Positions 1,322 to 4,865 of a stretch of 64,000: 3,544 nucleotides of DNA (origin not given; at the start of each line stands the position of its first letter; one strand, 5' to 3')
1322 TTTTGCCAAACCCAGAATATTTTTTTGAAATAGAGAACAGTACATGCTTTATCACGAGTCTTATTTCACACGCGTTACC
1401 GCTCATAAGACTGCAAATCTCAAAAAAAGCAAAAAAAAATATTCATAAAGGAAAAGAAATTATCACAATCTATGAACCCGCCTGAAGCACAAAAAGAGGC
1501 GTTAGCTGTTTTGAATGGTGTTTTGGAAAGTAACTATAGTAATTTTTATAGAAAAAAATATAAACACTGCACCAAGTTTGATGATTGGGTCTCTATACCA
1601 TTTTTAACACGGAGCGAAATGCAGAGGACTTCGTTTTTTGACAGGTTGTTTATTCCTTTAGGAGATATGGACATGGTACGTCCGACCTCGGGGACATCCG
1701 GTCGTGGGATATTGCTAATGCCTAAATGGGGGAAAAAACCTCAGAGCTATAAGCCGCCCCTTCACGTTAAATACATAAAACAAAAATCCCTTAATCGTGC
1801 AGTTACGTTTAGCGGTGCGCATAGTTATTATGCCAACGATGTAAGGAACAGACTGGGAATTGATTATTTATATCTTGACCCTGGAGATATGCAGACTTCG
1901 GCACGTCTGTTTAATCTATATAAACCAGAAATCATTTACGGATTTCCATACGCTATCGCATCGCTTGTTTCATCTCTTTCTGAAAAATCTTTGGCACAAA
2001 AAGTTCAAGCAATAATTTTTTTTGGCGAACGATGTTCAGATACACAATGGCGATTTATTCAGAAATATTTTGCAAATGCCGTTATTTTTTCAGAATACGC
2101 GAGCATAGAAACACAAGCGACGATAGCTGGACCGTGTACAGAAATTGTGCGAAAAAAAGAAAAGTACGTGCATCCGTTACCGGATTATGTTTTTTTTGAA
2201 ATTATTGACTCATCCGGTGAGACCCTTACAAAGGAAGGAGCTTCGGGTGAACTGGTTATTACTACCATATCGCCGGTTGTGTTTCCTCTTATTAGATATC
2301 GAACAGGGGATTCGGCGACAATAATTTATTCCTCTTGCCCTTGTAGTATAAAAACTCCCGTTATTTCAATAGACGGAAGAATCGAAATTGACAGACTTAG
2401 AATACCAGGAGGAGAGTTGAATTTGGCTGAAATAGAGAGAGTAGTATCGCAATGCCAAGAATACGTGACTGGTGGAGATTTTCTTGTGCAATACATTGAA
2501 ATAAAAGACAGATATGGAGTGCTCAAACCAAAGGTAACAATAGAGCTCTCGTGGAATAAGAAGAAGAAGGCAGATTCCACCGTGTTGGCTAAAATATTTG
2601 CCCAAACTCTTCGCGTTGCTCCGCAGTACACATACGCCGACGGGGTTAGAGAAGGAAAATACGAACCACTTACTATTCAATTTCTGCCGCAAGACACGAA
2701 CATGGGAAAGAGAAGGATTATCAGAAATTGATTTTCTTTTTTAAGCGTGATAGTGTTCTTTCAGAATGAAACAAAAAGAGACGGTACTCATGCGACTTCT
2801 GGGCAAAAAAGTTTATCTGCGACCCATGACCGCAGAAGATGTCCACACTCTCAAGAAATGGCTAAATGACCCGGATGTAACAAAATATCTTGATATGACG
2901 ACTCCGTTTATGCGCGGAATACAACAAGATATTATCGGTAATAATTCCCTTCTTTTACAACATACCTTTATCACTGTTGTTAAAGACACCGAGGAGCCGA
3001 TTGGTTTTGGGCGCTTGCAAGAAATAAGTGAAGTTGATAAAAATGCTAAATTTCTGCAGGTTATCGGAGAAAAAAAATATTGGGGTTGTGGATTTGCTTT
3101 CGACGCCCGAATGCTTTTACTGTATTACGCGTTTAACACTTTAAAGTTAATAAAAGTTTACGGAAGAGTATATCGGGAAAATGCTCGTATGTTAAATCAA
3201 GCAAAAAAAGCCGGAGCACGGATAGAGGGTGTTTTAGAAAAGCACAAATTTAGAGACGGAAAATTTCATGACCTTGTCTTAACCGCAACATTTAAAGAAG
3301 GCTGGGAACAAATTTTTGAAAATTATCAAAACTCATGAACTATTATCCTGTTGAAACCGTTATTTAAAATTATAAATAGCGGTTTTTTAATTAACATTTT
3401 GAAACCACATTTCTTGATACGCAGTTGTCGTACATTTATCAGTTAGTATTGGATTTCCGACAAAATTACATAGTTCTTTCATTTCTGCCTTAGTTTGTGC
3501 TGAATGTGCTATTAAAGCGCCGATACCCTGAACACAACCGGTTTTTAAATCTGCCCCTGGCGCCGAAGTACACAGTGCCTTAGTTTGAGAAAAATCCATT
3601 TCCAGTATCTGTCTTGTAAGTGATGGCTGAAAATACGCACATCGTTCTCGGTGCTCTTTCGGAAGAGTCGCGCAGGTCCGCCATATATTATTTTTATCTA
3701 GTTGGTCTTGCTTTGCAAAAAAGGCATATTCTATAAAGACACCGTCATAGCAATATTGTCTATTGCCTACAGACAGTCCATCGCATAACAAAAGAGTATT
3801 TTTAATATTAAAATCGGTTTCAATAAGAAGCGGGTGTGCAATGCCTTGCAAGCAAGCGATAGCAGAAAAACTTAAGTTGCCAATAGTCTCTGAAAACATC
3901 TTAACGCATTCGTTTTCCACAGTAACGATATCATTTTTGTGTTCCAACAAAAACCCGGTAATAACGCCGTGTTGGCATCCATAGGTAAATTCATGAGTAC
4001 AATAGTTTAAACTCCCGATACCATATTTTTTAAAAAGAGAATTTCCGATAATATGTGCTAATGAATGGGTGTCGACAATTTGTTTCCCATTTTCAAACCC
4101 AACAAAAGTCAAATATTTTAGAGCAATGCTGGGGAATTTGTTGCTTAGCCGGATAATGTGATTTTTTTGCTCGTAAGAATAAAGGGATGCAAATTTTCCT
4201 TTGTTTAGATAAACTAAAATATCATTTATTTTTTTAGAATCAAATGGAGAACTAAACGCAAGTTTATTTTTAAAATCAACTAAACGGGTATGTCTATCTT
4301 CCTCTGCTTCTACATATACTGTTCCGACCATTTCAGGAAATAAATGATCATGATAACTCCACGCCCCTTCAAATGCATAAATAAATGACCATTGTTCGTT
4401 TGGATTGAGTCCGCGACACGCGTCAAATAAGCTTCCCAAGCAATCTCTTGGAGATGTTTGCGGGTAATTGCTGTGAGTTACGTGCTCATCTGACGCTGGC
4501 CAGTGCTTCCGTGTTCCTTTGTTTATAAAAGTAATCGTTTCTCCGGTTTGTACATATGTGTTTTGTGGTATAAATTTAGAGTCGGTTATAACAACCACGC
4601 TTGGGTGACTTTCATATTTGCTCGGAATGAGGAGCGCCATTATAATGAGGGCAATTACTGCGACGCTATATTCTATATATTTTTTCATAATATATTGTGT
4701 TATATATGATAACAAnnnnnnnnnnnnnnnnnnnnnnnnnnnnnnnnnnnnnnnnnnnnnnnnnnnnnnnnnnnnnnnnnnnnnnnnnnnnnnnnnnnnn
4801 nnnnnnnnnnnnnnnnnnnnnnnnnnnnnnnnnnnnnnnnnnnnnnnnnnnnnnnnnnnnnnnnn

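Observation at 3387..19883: Expanded family of eight secreted Cys/His-rich paralogs sharing HxxGxxxY, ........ and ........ motifs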

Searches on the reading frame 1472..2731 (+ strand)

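Call 42: search_protein_families(library=pfam, proteins=[window:1472-2731:+], max_evalue=0.01)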
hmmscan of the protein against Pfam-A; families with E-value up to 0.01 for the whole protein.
window:1472-2731:+ (419 aa): 1 family
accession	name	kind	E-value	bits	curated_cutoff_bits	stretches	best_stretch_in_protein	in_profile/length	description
PF00501.34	AMP-binding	-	2.4e-07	30.4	29.9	1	135-264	237-375/384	AMP-binding enzyme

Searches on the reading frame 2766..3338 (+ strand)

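Call 42: search_protein_families(library=pfam, proteins=[window:2766-3338:+], max_evalue=0.01)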
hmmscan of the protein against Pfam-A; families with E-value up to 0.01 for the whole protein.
window:2766-3338:+ (190 aa): 2 families
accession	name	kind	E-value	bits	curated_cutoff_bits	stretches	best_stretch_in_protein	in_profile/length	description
PF13302.13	Acetyltransf_3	-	1.8e-17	64.8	25.4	1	16-152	2-138/138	Acetyltransferase (GNAT) domain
PF13523.12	Acetyltransf_8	-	0.0058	16.7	27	0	23-154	3-140/145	Acetyltransferase (GNAT) domain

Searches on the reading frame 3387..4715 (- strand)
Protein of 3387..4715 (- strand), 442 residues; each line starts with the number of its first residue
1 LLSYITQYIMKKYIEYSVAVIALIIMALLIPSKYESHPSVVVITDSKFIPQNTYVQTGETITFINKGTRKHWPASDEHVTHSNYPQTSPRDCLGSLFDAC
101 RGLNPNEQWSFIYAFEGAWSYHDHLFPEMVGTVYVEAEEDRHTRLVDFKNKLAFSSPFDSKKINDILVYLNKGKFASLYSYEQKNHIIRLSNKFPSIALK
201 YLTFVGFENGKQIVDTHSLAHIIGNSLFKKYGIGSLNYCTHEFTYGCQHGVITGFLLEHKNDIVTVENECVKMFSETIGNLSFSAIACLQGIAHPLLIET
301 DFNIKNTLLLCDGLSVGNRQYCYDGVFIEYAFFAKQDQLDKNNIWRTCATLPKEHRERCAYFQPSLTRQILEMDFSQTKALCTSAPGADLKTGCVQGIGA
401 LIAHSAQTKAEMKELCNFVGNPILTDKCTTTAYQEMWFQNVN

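Call 3: search_protein_families(library=pfam, proteins=[window:3387-4715:-], max_evalue=1)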
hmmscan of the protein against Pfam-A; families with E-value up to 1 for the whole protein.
window:3387-4715:- (442 aa): 1 family
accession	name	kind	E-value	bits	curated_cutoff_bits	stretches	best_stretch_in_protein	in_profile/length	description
PF13473.12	Cupredoxin_1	-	0.028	14.9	27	1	21-71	3-57/104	Cupredoxin-like domain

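Call 5: search_protein_families(library=ncbifam, alignment_id=A1, max_evalue=1)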
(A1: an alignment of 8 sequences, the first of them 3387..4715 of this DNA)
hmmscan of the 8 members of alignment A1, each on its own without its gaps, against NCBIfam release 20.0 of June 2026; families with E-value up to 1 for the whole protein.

A. member 1, window:3387-4715:- (442 aa): 0 families

B. families by the number of members that match (of 8 scanned): 3 families
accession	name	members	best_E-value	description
NF002602.0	PRK02260.1-2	1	0.013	S-ribosylhomocysteine lyase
NF041554.1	SA1362_fam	1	0.078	SA1362 family protein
TIGR02657.1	amicyanin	1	0.19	amicyanin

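Call 6: search_solved_structures(query=A1, max_evalue=10)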
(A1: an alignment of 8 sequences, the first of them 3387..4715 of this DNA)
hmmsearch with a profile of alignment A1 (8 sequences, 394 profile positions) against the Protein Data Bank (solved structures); distinct sequences matched with E-value up to 10: 5.
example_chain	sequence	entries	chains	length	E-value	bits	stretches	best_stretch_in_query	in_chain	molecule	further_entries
3esk_A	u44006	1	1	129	0.02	17.3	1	286-353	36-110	Stress-induced-phosphoprotein 1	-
2nc9_A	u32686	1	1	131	0.02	17.3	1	286-353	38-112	Stress-induced-phosphoprotein 1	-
1elr_A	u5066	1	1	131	0.022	17.2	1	286-353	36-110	TPR2A-DOMAIN OF HOP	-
8xtt_A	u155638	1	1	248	0.099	15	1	231-320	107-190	Nuclear receptor subfamily 4 group A member 3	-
5nc6_B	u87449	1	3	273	0.96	11.8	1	8-113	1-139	Peptidoglycan N-acetylglucosamine deacetylase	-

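Call 8: find_homologous_proteins(query=A1, max_evalue=0.001)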
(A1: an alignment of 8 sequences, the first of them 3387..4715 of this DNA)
Query A1 (8 sequences) (442 aa, profile of the alignment): 81 proteins with E <= 0.001 among 5723 candidates.
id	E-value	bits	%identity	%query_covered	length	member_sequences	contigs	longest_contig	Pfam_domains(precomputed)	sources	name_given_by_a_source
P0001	2.6e-123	430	-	-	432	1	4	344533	-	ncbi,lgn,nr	ncbi:MAG: hypothetical protein HYT93_00155 [Parcubacteria group bacterium]|nr:hypothetical protein [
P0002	1.7e-82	296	100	98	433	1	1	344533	-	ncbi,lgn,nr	ncbi:MAG: hypothetical protein HYT93_00075 [Parcubacteria group bacterium]|nr:hypothetical protein [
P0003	1.7e-71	260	33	22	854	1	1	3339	PF13473.13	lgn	-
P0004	3.3e-71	259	22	50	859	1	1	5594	-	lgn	-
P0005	7.9e-71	257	34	29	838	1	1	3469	-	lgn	-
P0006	1.5e-68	250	32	97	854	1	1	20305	-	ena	-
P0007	5.8e-66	241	32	97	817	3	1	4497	-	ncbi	-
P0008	3.6e-64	236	32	96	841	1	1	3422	-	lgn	-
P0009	8.7e-63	231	27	95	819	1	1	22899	PF13473.13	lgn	-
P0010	3.0e-62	229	29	89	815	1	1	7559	PF13473.13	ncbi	-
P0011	9.0e-54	201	24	70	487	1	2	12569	-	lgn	-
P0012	1.5e-50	191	23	93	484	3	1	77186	-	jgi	jgi:plastocyanin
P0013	3.2e-42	163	33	89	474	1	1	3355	-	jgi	jgi:plastocyanin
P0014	4.6e-41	159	33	96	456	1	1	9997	-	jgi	jgi:plastocyanin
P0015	1.5e-39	154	32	95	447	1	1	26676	-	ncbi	-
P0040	1.5e-35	141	35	92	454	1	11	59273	-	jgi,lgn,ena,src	-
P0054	1.3e-33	135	25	90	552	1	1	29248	-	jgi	jgi:plastocyanin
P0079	9.4e-25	106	24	57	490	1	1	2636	PF13442.12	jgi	jgi:mono/diheme cytochrome c family protein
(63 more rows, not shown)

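Call 15: find_encoding_contigs(protein=P0012, flank=10000, max_places=3)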
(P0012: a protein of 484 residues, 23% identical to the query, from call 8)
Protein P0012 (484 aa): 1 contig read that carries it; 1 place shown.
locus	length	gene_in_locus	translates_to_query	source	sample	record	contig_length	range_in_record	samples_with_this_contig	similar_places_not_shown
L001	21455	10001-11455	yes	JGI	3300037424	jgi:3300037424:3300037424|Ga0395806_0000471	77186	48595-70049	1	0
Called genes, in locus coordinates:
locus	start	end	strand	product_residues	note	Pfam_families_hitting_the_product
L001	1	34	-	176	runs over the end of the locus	PF23951:DUF7282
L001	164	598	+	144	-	-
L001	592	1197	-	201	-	-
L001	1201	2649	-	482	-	PF01564:Spermine_synth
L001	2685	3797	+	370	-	-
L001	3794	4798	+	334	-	-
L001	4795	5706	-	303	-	PF01079:Hint, PF05203:Hom_end_hint (weak), PF14623:Vint (faint), PF07591:PT-HINT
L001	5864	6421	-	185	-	-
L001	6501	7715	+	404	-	-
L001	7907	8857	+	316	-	-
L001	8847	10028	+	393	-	-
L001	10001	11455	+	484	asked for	-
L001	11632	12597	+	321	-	-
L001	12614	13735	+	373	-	-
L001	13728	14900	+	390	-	-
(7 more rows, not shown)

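Call 24: search_protein_representatives(alignment_id=A1)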
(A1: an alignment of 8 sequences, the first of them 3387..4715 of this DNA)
Query: 8 sequences, 394 profile positions. Proteins with E-value up to 0.001 (for the whole library): 6621; up to 1e-10: 5164; up to 1e-30: 1630. The best 150 are listed.
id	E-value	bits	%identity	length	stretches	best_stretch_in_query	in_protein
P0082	1.9e-214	728.6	-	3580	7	20-392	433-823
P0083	8.5e-150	515.8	-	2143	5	75-392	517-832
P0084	3.3e-131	454.5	-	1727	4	79-392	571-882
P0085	2.2e-125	435.4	-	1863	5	52-394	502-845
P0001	8.3e-124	430.2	-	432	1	1-393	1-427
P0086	1.6e-115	402.9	-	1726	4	62-392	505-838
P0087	1.5e-100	353.6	-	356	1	5-393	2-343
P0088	1.1e-95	337.6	-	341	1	10-393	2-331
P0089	9.6e-95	334.5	-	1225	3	17-392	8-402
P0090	5.2e-93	328.8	-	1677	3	60-392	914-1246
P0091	7.0e-92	325.1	-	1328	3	62-392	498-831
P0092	4.6e-90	319.1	-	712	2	53-393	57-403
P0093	5.6e-88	312.2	-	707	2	16-392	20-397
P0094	8.3e-86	305.1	-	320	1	1-363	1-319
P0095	3.1e-84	299.9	-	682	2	61-391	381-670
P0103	4.2e-73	263.3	-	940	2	47-392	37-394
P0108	1.8e-69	251.3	-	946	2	46-366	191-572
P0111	6.0e-69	249.6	-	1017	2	62-392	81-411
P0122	5.9e-66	239.7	-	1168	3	52-347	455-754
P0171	2.4e-58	214.7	-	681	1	41-392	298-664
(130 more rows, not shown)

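Call 28: search_protein_families(library=pfam, proteins=[P0082, P0090, P0103, P0111, P0171, P0108, P0079], max_evalue=0.001)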
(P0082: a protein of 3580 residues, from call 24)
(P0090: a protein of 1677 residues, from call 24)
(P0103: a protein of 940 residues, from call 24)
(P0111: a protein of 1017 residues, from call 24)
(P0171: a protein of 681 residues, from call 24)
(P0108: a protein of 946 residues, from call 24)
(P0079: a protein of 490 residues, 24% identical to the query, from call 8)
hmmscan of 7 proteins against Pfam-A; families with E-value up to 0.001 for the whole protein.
P0082 (3580 aa): 4 families
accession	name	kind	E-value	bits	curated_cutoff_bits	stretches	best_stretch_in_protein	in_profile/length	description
PF00933.27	Glyco_hydro_3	-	6e-61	207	27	1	3093-3402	2-315/316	Glycosyl hydrolase family 3 N terminal domain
PF01816.23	LRV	-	4.5e-10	39.7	21.6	0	3438-3463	1-26/26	Leucine rich repeat variant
PF02985.28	HEAT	-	0.00026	21.4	23.5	0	3427-3446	3-22/31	HEAT repeat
PF13646.12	HEAT_2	-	0.00091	19.9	27.7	0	3505-3566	3-74/88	HEAT repeats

P0090 (1677 aa): 1 family
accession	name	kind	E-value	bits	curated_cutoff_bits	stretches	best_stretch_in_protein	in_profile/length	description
PF14312.12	FG-GAP_2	-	1.7e-48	163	23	5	1391-1424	13-49/49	FG-GAP repeat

P0103 (940 aa): 1 family
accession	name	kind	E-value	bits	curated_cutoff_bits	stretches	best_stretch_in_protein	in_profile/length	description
PF13473.12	Cupredoxin_1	-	4.7e-06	27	27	1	833-937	18-104/104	Cupredoxin-like domain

P0111 (1017 aa): 0 families

P0171 (681 aa): 2 families
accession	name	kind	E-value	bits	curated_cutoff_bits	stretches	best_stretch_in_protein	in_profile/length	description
PF02230.22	Abhydrolase_2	-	9.4e-09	35.9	23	1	55-204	9-149/217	Phospholipase/Carboxylesterase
PF01738.24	DLH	-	0.00015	21.9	21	0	54-193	8-129/217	Dienelactone hydrolase family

P0108 (946 aa): 1 family
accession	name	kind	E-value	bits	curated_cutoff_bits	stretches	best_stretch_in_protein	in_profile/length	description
PF13473.12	Cupredoxin_1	-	0.0009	19.7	27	0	136-172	17-55/104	Cupredoxin-like domain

P0079 (490 aa): 1 family
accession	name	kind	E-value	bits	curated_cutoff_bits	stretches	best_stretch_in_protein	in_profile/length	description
PF13442.11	Cytochrome_CBB3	-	1.1e-09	38.9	27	1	63-133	4-68/68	Cytochrome C oxidase, cbb3-type, subunit III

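Call 57: find_encoding_contigs(protein=P0040, flank=10000, max_places=2)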
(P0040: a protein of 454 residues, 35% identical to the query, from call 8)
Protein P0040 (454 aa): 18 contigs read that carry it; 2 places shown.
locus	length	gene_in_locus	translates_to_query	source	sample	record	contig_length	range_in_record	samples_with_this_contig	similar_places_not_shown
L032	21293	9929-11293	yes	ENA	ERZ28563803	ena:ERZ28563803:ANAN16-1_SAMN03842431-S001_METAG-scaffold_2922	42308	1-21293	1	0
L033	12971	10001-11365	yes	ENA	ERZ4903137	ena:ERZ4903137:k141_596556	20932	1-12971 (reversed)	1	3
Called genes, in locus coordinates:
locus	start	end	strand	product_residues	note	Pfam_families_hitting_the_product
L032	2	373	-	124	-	?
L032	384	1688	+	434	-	PF01979:Amidohydro_1, PF07969:Amidohydro_3 (weak)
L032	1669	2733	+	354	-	PF00988:CPSase_sm_chain, PF00117:GATase, PF07722:Peptidase_C26 (weak)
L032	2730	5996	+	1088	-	PF25596:CPSase_L_D1, PF02786:CPSase_L_D2, PF02787:CPSase_L_D3, PF25596:CPSase_L_D1, PF02222:ATP-grasp, PF02786:CPSase_L_D2, PF15632:ATPgrasp_Ter, PF02142:MGS, +2 more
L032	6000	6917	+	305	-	PF02729:OTCace_N, PF00185:OTCace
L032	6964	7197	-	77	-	-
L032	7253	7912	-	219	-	-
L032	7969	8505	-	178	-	PF00719:Pyrophosphatase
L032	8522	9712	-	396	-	PF08529:NusA_N, PF13184:KH_NusA_1st, PF26594:KH_NusA_2nd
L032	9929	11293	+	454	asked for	-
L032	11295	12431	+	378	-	-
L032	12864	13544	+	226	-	-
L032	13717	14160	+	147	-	-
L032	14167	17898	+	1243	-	PF18998:Flg_new_2, PF17210:SdrD_B, PF00090:TSP_1 (weak)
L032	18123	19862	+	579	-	PF05157:MshEN, PF00437:T2SSE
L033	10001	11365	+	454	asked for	-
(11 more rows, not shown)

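Call 58: find_encoding_contigs(protein=P0054, flank=10000, max_places=2)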
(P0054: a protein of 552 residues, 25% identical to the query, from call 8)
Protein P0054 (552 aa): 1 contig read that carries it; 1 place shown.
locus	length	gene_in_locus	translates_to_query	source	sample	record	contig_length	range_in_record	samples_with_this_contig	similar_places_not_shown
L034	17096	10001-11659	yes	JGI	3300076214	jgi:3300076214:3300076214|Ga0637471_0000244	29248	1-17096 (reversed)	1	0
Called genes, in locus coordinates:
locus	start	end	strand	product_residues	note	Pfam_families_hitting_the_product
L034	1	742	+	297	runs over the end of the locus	PF13292:DXP_synthase_N (weak), PF00456:Transketolase_N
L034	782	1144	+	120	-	PF05635:23S_rRNA_IVP, PF22296:bAvd (weak)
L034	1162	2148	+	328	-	PF02779:Transket_pyr, PF02780:Transketolase_C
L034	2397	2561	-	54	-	-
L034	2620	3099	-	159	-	PF01625:PMSR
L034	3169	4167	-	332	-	PF00294:PfkB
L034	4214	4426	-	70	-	-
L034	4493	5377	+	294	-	PF01116:F_bP_aldolase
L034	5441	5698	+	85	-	-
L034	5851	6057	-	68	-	-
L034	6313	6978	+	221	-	PF01386:Ribosomal_L25p, PF14693:Ribosomal_TL5_C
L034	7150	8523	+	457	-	PF13406:SLT_2 (faint)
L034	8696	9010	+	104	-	PF01197:Ribosomal_L31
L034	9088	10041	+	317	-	PF03462:PCRF, PF00472:RF-1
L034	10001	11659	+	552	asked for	-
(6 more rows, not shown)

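Call 59: find_encoding_contigs(protein=P0009, flank=10000, max_places=2)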
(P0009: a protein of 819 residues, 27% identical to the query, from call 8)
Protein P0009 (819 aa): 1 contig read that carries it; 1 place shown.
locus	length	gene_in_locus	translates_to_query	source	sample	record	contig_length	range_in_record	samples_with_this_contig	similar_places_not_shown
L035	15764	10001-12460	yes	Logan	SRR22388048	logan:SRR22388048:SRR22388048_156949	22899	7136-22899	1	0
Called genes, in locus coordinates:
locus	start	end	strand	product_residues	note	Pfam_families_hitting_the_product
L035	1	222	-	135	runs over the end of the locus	PF02082:Rrf2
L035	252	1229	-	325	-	PF00274:Glycolytic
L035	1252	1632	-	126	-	PF01850:PIN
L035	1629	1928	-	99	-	-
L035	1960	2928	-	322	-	PF00316:FBPase, PF18913:FBPase_C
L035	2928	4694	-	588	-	PF00549:Ligase_CoA, PF00285:Citrate_synt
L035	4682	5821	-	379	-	PF08442:ATP-grasp_2 (faint), PF24948:Citrate_synth_N, PF16114:Citrate_bind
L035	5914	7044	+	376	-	-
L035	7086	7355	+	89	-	-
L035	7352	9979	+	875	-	-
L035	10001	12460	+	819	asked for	PF13473:Cupredoxin_1 (weak)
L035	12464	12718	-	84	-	PF04070:DUF378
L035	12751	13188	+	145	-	-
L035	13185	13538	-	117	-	PF00076:RRM_1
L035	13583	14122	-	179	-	PF02589:LUD_dom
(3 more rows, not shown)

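Call 73: search_protein_families(library=pfam, proteins=[P0083, P0084, P0085, P0086, P0089, P0122], max_evalue=0.001)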
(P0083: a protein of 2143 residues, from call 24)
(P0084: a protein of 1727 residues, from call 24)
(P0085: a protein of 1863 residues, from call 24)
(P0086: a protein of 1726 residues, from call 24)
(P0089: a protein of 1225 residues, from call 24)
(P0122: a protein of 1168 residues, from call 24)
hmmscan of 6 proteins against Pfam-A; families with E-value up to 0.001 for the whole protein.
P0083 (2143 aa): 0 families

P0084 (1727 aa): 0 families

P0085 (1863 aa): 0 families

P0086 (1726 aa): 0 families

P0089 (1225 aa): 0 families

P0122 (1168 aa): 0 families

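Call 84: list_cluster_members(proteins=[window:3387-4715:-, window:4697-5668:+, window:12342-13367:+, window:13374-14444:+, window:14457-15932:+, window:15934-17409:+, window:17415-18593:+, window:18585-19883:-])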
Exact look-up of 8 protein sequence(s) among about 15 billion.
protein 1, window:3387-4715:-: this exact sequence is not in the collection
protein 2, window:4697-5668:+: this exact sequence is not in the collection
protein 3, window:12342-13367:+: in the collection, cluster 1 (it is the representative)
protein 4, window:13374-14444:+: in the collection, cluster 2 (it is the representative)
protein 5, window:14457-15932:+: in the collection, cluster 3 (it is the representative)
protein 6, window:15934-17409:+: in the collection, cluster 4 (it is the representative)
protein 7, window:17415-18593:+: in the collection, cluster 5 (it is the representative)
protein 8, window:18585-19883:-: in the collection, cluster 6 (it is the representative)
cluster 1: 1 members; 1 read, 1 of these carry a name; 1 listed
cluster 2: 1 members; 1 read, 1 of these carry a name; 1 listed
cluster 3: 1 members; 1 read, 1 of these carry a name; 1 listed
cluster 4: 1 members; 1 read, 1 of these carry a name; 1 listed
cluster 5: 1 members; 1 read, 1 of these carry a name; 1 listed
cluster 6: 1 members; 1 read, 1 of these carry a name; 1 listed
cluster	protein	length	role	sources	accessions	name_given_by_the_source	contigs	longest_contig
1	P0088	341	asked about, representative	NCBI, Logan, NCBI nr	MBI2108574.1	MAG: hypothetical protein HYT93_00130 [Parcubacteria group bacterium] | hypothetical protein [Parcubacteria group bacterium]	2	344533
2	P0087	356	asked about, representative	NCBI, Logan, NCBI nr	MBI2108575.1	MAG: hypothetical protein HYT93_00135 [Parcubacteria group bacterium] | hypothetical protein [Parcubacteria group bacterium]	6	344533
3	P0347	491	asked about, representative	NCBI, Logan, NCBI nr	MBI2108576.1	MAG: hypothetical protein HYT93_00140 [Parcubacteria group bacterium] | hypothetical protein [Parcubacteria group bacterium]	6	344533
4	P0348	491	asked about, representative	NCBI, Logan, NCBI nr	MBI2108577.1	MAG: hypothetical protein HYT93_00145 [Parcubacteria group bacterium] | hypothetical protein [Parcubacteria group bacterium]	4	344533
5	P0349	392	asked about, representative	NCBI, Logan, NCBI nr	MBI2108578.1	MAG: hypothetical protein HYT93_00150 [Parcubacteria group bacterium] | hypothetical protein [Parcubacteria group bacterium]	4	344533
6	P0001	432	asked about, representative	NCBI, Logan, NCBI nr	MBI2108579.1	MAG: hypothetical protein HYT93_00155 [Parcubacteria group bacterium] | hypothetical protein [Parcubacteria group bacterium]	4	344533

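Call 92: search_protein_families(library=padloc, alignment_id=A1, max_evalue=0.01)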
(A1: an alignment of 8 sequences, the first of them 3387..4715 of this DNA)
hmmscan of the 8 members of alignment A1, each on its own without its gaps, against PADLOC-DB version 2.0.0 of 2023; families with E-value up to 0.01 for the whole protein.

A. member 1, window:3387-4715:- (442 aa): 0 families

B. families by the number of members that match (of 8 scanned): 0 families
